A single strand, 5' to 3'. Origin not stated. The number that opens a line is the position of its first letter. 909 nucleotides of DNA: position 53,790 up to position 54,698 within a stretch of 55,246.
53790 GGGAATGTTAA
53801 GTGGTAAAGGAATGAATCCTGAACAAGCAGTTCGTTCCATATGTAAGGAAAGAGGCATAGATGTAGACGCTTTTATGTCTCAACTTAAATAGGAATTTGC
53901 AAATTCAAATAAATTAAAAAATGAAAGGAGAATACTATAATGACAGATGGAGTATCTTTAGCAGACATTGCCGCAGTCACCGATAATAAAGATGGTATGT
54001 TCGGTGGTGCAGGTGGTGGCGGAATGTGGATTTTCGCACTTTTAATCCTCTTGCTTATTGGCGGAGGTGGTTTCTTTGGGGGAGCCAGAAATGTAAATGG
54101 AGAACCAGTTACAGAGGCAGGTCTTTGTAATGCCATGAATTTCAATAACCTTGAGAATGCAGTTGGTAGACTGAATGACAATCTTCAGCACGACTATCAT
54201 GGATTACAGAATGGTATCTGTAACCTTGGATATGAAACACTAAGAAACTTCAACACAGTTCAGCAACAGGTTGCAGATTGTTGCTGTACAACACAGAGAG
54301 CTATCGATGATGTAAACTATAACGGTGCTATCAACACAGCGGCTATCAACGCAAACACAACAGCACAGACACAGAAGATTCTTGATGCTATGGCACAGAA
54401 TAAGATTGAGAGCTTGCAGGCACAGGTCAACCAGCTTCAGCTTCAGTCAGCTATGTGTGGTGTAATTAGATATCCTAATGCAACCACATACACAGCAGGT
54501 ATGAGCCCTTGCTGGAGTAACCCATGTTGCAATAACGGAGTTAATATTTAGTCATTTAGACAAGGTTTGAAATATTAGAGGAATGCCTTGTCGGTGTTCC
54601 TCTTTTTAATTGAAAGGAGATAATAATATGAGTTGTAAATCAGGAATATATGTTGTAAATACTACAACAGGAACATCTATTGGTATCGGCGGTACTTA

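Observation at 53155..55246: Terminal accessory island after the lysis cassette: Q/N-rich, Gly/Cys-rich membrane and stand-alone BclA-CTD-like proteins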

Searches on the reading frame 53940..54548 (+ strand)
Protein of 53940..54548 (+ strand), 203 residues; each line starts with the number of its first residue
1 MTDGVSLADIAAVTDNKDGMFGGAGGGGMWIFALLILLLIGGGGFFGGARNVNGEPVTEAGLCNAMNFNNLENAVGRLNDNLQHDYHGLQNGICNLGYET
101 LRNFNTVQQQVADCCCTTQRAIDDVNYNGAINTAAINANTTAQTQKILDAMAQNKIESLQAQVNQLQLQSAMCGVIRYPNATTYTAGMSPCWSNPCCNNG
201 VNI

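Call 10: search_protein_families(library=pfam, max_evalue=1, proteins=[window:53940-54548:+])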
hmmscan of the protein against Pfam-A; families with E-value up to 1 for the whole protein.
window:53940-54548:+ (203 aa): 2 families
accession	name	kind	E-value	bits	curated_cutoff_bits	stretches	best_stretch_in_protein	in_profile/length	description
PF05103.18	DivIVA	-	0.0067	16.8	28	1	98-171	52-124/131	DivIVA protein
PF10157.14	BORCS6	-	0.074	13.7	35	1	68-124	9-65/101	BLOC-1-related complex sub-unit 6 C-terminal helix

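Call 11: search_protein_families(library=phrogs, max_evalue=0.1, proteins=[window:53940-54548:+])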
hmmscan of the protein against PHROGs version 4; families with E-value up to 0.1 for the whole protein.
window:53940-54548:+ (203 aa): 3 families
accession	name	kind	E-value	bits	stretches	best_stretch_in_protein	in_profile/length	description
phrog_16490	-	unknown function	1.4e-17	65.3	1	7-171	9-206/286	-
phrog_11044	-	unknown function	0.0039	18.3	1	139-171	47-79/110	-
phrog_4287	-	DNA, RNA and nucleotide metabolism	0.0068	16.7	1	58-176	175-277/392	DNA ejection protein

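Call 13: find_homologous_proteins(query=window:53940-54548:+, max_evalue=0.001)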
Query window:53940-54548:+ (203 aa): 6169 proteins with E <= 0.001 among 6651 candidates; the best 120 are listed.
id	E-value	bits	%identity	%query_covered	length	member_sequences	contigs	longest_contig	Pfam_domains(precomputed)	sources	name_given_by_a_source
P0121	1.9e-120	418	93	100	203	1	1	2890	-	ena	-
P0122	2.8e-119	414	91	100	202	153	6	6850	-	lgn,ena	-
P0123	2.7e-117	407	90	100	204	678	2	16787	-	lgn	-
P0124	8.0e-116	403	91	100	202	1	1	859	-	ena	-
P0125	3.3e-114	397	88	100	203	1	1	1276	-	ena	-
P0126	1.6e-113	395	89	100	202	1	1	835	-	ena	-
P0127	1.8e-113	395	93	100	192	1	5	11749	-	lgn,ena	-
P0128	2.8e-113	394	85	100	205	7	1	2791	-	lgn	-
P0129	4.7e-113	394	88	100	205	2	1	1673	-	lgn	-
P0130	2.7e-112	391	91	94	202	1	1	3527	-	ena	-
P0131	3.9e-112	391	91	98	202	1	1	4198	-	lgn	-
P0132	4.6e-111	387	87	100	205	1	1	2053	-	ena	-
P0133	6.1e-111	387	92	95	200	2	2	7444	-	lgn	-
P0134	6.7e-111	387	90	97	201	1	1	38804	-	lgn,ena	-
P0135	8.1e-111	386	90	97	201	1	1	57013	-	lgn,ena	-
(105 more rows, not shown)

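Call 31: search_dna_similar(query=window:53940-54548:+, collection=phages, mode=protein, max_rows=30, max_evalue=0.001)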
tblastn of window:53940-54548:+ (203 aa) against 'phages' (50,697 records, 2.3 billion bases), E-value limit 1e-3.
Records with a match: 13; places in all: 13; records where one place covers at least 80% of the query: 0.
Best place of each record, by identity: <60% 13.
By first word of the organism name: Bacteriophage 5; Clostridium 5; bajarodcaudo 2; Dulem 1.
By host as written in the record: - 6; Clostridium perfringens 2; Clostridium perfringens 2589 1; Varecia variegata 1; Peromyscus fraterculus 1; Clostridium perfringens 012 1; Clostridium perfringens JCM 1290 1.
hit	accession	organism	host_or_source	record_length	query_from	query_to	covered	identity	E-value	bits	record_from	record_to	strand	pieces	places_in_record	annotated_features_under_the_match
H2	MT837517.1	Bacteriophage sp.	human fecal samples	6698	113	200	43%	57.1%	4e-6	52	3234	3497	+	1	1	record has no annotation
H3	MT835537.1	Bacteriophage sp.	human fecal samples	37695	75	199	62%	35.8%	1e-14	77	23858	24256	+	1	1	record has no annotation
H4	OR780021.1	Clostridium phage XP41-N3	Clostridium perfringens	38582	64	188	62%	34.8%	2e-14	76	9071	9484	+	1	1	hypothetical protein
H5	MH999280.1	Clostridium phage CPD1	Clostridium perfringens 2589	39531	68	169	50%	41.2%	1e-13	74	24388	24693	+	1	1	hypothetical protein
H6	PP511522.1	Dulem virus 35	Varecia variegata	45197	57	171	57%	34.7%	1e-7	57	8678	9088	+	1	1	hypothetical protein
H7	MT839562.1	Bacteriophage sp.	human fecal samples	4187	57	171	57%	32.1%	3e-10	64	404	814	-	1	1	record has no annotation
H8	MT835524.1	Bacteriophage sp.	human fecal samples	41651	75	196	60%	29.2%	6e-9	61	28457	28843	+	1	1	record has no annotation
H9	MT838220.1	Bacteriophage sp.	human fecal samples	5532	56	171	57%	29.4%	1e-6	54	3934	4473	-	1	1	record has no annotation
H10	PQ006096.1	bajarodcaudo virus 5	Peromyscus fraterculus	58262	53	128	37%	42.5%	1e-9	63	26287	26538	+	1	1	hypothetical protein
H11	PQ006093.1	bajarodcaudo virus 2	Neotoma bryanti feces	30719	56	169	56%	27.9%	4e-4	46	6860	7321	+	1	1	hypothetical protein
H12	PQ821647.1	Clostridium phage HMD-PC1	Clostridium perfringens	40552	68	122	27%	47.3%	5e-9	61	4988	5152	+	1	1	hypothetical protein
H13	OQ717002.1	Clostridium phage vB_CpeS-17DYC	Clostridium perfringens 012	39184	64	122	29%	44.1%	5e-8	58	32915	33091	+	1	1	hypothetical protein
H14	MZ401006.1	Clostridium phage CPQ4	Clostridium perfringens JCM 1290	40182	64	114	25%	43.1%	6e-4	46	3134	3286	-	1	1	hypothetical protein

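Call 33: get_annotated_region(hit=H5, flank=5000)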
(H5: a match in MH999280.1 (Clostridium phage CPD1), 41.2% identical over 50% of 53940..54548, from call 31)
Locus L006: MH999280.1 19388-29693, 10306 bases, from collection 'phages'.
description: Clostridium phage CPD1, complete genome.
organism: Clostridium phage CPD1 (NCBI taxid 2420238)
taxonomy: Viruses; Duplodnaviria; Heunggongvirae; Uroviricota; Caudoviricetes
host: Clostridium perfringens 2589; source: -; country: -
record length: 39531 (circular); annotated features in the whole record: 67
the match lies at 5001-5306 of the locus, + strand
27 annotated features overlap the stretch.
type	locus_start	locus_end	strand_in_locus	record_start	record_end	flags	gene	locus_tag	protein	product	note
CDS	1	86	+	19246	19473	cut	-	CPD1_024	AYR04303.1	putative holin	-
CDS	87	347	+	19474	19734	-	-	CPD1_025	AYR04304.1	recombination related exonuclease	-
CDS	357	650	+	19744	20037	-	-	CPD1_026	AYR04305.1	hypothetical protein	-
CDS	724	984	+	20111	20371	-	-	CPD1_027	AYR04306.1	hypothetical protein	-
CDS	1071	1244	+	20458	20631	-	-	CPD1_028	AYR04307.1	hypothetical protein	-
CDS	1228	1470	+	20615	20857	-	-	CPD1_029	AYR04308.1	hypothetical protein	-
CDS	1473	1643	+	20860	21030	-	-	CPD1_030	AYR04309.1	hypothetical protein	-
CDS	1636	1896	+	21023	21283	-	-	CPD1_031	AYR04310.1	hypothetical protein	-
CDS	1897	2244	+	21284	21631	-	-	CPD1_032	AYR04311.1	hypothetical protein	-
CDS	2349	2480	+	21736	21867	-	-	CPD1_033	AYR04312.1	hypothetical protein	-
CDS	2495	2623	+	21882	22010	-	-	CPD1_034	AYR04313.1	hypothetical protein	-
CDS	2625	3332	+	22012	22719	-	-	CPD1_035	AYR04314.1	DNA binding protein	kilA protein, putative phage-related DNA binding protein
CDS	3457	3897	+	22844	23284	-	-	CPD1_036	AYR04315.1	hypothetical protein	-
CDS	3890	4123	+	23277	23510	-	-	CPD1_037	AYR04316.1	hypothetical protein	-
CDS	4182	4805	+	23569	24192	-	-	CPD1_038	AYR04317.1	hypothetical protein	-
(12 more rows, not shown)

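Call 34: get_annotated_region(hit=H4, flank=5000)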
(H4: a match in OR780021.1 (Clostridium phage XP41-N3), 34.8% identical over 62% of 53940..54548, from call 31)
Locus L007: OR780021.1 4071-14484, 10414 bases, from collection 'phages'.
description: Clostridium phage XP41-N3, complete genome.
organism: Clostridium phage XP41-N3 (NCBI taxid 3093939)
taxonomy: Viruses; Duplodnaviria; Heunggongvirae; Uroviricota; Caudoviricetes
host: Clostridium perfringens; source: sewage; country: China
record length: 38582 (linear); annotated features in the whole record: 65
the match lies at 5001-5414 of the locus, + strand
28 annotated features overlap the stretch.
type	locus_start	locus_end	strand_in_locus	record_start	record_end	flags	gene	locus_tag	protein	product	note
CDS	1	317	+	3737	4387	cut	-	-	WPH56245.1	N-acetylmuramoyl-L-alanine amidase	-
CDS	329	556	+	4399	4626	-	-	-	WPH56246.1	holin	-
CDS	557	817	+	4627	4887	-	-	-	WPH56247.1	hypothetical protein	-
CDS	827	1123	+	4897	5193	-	-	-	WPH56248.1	hypothetical protein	-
CDS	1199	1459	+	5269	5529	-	-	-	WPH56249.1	hypothetical protein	-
CDS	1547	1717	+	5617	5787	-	-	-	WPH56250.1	hypothetical protein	-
CDS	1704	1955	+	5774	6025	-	-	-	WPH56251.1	hypothetical protein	-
CDS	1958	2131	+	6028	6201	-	-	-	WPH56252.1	hypothetical protein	-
CDS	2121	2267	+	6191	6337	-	-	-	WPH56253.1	hypothetical protein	-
CDS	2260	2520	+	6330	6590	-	-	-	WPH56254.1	hypothetical protein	-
CDS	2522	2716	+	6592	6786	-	-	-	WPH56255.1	hypothetical protein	-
CDS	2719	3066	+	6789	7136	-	-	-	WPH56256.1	hypothetical protein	-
CDS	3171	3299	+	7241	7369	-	-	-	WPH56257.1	hypothetical protein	-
CDS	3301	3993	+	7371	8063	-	-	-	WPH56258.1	antirepressor protein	-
CDS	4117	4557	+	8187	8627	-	-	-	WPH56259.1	hypothetical protein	-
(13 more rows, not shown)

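Call 38: find_related_loci(query=A2, collection=genome_contigs, flank=6000)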
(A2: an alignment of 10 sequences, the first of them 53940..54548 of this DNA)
Query A2 (203 aa) in genome_contigs; peptide patterns used: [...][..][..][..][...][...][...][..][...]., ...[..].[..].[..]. (x = any residue, [..] = any of these).
219 stretches matched a pattern; 130 encode a relative of the query (tblastn E <= 1e-3); the best 80 are kept; 80 distinct loci.
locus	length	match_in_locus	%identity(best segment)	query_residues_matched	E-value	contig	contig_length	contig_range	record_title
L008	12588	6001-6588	95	1-196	6e-98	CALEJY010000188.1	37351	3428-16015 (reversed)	MAG TPA_asm: uncultured Candidatus Melainabacteria bacterium isolate SRR1747039_bin.65_CONCOCT_v1.1_MAG genome assembly,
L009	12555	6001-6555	75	5-190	2e-85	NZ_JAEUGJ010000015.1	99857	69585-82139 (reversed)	MAG: Mogibacterium sp. isolate 18NH NODE_27_length_99857_cov_10.874732, whole genome shotgun sequence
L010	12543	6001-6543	72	3-190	7e-84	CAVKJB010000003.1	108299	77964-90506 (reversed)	Acutalibacteraceae bacterium isolate G02638-L1_cleanbin_000005 genome assembly, contig: Spades_G02638-L1_contig_55, whol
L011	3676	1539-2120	69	1-196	1e-82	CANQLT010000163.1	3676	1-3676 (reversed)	MAG: uncultured Monoglobus sp. isolate Lapin-014__bin25 genome assembly, contig: Lapin-014__NODE_23480_length_3676_cov_7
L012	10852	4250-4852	66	1-203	1e-79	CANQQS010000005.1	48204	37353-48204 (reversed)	MAG: uncultured Clostridia bacterium isolate Lapin-008__bin90 genome assembly, contig: Lapin-008__NODE_901_length_48204_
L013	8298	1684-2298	63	1-197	1e-79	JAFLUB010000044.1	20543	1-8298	MAG: Oscillospiraceae bacterium isolate HAN068 Seq44, whole genome shotgun sequence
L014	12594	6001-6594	54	1-197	2e-61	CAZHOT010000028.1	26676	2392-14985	MAG TPA_asm: uncultured Marinilabiliaceae bacterium isolate SRP313737_co1_359 genome assembly, contig: NODE_2857_length_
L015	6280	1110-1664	56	4-196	5e-61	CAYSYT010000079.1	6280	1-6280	MAG TPA_asm: uncultured Christensenella sp. isolate SRP350583_co2_471 genome assembly, contig: NODE_18836_length_6280_co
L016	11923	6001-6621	52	1-192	9e-54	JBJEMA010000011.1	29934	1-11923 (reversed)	MAG: Lachnospiraceae bacterium isolate EHIM01_bin.010 NODE_133_length_29934_cov_10.949061, whole genome shotgun sequence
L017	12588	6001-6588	48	1-190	8e-53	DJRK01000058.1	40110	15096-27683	MAG TPA_asm: Atopobium sp. UBA6362 UBA6362_contig_331, whole genome shotgun sequence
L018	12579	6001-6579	55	1-192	4e-61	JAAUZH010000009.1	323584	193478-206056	MAG: Lachnospiraceae bacterium isolate Mgla_MAG_0-bin_6 c_000000022471, whole genome shotgun sequence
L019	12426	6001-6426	62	55-197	3e-50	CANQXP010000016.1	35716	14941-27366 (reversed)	MAG: uncultured Rikenella sp. isolate Lapin-016__bin32 genome assembly, contig: Lapin-016__NODE_980_length_35716_cov_4.0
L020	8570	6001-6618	51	3-199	2e-49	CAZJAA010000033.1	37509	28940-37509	MAG TPA_asm: uncultured Lachnospiraceae bacterium isolate SRP350583_co1_479 genome assembly, contig: NODE_1698_length_37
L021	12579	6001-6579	55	3-190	3e-49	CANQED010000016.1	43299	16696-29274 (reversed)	MAG: uncultured Ruminiclostridium sp. isolate Lapin-002__bin51 genome assembly, contig: Lapin-002__NODE_1128_length_4329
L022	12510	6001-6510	51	18-190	5e-49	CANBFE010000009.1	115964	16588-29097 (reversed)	MAG TPA_asm: uncultured Lachnospiraceae bacterium isolate SRR15431181_bin.13_metawrap_v1.3_MAG genome assembly, contig:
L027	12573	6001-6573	46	4-197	2e-45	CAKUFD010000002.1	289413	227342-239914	MAG: uncultured Collinsella sp. isolate REFINED_METABAT215_TOP10_CONTIGS_1500_ASSEMBLY_K77_MERGED__Hadza_PheChl_Fiber-Ha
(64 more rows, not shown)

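Call 44: search_protein_families(library=pfam, alignment_id=A3, max_evalue=0.1)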
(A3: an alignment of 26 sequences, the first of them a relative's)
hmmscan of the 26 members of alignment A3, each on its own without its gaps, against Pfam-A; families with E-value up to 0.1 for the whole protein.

A. member 1, L007:5544-5918:+ (125 aa): 0 families

B. families by the number of members that match (of 26 scanned): 4 families
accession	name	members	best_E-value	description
PF14601.11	TFX_C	6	0.0086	DNA_binding protein, TFX, C-term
PF14021.12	TNT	1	0.034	Tuberculosis necrotizing toxin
PF02290.20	SRP14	1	0.053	Signal recognition particle 14kD protein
PF00286.25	Flexi_CP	1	0.085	Viral coat protein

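Call 45: search_solved_structures(query=A3, max_evalue=5, show_alignments=2)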
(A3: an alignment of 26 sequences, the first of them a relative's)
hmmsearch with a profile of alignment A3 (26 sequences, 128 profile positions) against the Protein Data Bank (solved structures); distinct sequences matched with E-value up to 5: 2.
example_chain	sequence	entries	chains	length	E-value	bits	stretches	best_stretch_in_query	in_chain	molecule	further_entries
6i9b_A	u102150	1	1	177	1.2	12.1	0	35-57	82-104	La-related protein 4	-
1xzw_A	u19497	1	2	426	1.7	11.5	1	38-73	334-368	purple acid phosphatase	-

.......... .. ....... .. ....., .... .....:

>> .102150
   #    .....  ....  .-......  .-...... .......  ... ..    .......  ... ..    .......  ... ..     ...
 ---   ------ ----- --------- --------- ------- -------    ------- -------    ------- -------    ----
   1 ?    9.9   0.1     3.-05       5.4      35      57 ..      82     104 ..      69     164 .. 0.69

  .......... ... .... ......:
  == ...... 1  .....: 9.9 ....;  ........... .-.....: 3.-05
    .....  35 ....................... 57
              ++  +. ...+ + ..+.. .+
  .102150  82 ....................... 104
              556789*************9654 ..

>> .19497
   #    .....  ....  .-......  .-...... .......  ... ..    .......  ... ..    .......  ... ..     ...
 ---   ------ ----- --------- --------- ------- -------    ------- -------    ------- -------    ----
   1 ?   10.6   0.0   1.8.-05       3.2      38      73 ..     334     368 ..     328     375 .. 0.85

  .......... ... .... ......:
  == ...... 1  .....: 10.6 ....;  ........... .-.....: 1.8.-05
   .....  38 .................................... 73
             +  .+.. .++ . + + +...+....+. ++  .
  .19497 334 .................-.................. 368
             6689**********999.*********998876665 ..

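Call 48: search_protein_families(library=padloc, max_evalue=0.1, proteins=[window:53940-54548:+, L007:5544-5918:+])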
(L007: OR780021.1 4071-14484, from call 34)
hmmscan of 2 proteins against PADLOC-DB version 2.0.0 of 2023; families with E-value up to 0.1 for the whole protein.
window:53940-54548:+ (203 aa): 0 families

L007:5544-5918:+ (125 aa): 0 families

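Call 49: search_protein_families(library=ncbifam, max_evalue=0.1, proteins=[window:53940-54548:+, L007:5544-5918:+])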
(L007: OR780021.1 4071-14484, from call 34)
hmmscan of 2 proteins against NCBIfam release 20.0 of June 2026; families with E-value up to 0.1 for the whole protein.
window:53940-54548:+ (203 aa): 0 families

L007:5544-5918:+ (125 aa): 0 families

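Call 58: predict_structure(protein=window:53940-54548:+)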
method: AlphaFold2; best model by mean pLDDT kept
length: 203 residues; sequences in the alignment: 1
mean_pLDDT: 39.8   pTM: 0.24
mean pLDDT of the five models: 39.8, 39.1, 37.0, 32.4, 32.0
residues with pLDDT >= 90: 0; 70-90: 10; 50-70: 10; < 50: 183
segments of 3 or more residues with pLDDT < 50: 1-20, 22-25, 47-203
pLDDT, mean of each block of 10 residues (from residue 1): 39 42 54 72 48 40 35 40 40 42 37 43 37 37 41 37 33 27 26 32 24
secondary structure, 60 per line:
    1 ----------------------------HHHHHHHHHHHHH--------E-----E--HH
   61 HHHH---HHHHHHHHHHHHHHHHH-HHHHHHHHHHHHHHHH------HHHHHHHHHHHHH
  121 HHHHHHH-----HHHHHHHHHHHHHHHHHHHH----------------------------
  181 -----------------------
elements in order: H29-41 H59-64 H68-84 H86-101 H108-127 H133-152

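Call 74: find_homologous_proteins(query=A4, max_evalue=0.001)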
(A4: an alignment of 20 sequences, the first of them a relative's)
Query A4 (20 sequences) (132 aa, profile of the alignment): 7501 proteins with E <= 0.001 among 8000 candidates; the best 120 are listed.
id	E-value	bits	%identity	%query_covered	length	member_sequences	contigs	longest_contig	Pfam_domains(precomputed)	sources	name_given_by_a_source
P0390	3.2e-41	158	98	100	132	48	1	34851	-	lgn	-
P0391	5.6e-41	157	86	100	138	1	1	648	-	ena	-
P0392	8.1e-41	157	86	100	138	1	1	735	-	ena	-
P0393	1.2e-40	156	81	100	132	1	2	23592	-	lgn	-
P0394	1.5e-40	156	95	100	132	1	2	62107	-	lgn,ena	-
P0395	1.9e-40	156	95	100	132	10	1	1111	-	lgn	-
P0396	2.2e-40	155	96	100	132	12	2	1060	-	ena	-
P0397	2.6e-40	155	77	100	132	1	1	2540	-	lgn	-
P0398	2.8e-40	155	81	100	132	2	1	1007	-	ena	-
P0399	3.2e-40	155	95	100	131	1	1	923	-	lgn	-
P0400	3.3e-40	155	95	100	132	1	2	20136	-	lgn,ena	-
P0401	3.9e-40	154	80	100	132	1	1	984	-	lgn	-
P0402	4.9e-40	154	95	100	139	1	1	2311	-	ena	-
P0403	5.2e-40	154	76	100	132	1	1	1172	-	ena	-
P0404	5.3e-40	154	80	100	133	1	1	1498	-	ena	-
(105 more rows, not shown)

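Call 75: search_dna_similar(query=window:53940-54548:+, collection=plasmids, mode=protein, max_rows=15, max_evalue=0.001)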
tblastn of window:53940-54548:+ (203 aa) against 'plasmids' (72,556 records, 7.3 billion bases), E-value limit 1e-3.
No match.
